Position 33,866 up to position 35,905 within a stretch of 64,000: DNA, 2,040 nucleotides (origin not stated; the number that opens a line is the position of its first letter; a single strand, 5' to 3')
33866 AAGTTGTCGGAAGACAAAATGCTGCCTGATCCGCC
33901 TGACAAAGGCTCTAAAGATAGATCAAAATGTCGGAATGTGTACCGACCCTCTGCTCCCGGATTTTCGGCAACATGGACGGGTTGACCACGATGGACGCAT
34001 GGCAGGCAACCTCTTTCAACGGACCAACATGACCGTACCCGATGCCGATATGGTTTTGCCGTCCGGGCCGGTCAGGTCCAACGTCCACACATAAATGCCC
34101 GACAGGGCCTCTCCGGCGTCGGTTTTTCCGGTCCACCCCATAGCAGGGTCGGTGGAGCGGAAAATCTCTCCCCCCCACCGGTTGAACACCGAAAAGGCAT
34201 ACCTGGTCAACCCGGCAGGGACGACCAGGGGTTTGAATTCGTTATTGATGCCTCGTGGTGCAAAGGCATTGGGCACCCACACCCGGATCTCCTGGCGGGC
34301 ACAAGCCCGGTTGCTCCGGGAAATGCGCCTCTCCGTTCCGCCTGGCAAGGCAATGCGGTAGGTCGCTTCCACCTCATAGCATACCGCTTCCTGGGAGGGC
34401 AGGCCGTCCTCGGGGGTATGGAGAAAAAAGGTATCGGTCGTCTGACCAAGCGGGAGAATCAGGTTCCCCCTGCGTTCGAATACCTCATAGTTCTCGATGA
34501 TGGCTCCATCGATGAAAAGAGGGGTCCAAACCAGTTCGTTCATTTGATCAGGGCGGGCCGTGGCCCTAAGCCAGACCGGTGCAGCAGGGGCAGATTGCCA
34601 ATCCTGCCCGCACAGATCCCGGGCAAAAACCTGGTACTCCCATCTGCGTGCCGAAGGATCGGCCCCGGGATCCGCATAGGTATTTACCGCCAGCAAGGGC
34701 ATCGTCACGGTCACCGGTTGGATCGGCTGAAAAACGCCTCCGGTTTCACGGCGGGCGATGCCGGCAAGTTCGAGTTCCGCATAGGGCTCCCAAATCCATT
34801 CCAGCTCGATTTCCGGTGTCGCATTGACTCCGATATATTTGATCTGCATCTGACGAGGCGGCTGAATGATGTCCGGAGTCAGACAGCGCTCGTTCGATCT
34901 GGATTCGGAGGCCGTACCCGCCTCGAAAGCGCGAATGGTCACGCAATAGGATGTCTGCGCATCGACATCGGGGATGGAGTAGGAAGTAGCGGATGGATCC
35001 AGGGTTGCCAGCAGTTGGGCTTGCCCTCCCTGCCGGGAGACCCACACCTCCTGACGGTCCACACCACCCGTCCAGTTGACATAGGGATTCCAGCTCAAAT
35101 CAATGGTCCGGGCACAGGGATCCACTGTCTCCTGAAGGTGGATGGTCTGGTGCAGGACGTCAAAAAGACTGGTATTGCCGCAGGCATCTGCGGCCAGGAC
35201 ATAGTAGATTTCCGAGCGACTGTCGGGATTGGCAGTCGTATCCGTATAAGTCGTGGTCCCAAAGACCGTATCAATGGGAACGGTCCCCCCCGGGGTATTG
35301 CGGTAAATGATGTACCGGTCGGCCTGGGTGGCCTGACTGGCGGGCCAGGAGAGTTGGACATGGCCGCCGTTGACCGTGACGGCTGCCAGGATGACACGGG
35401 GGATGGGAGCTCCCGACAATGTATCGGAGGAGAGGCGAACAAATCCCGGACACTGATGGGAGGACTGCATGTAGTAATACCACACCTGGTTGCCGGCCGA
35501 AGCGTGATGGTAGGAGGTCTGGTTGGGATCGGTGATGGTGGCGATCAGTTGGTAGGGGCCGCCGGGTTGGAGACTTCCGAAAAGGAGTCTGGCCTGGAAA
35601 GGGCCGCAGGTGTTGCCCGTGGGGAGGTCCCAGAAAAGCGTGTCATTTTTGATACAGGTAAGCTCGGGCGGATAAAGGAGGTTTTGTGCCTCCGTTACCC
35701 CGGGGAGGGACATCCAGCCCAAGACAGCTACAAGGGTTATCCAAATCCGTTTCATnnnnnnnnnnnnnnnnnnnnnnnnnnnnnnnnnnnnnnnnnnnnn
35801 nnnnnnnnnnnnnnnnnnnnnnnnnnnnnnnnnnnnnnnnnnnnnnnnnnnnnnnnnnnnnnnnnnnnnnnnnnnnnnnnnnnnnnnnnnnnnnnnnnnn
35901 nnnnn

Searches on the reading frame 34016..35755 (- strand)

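Call 53: search_protein_families(library=pfam, proteins=[window:34016-35755:-], max_evalue=0.00001)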
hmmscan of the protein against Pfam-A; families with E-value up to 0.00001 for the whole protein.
window:34016-35755:- (579 aa): 2 families
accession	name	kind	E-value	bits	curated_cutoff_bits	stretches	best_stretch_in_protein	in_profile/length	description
PF13585.12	CHU_C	-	2.1e-07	31.4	27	1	494-568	3-79/86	CHU_C Type IX secretion signal domain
PF00041.27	fn3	-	3.1e-06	27.7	25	0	216-284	14-79/84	Fibronectin type III domain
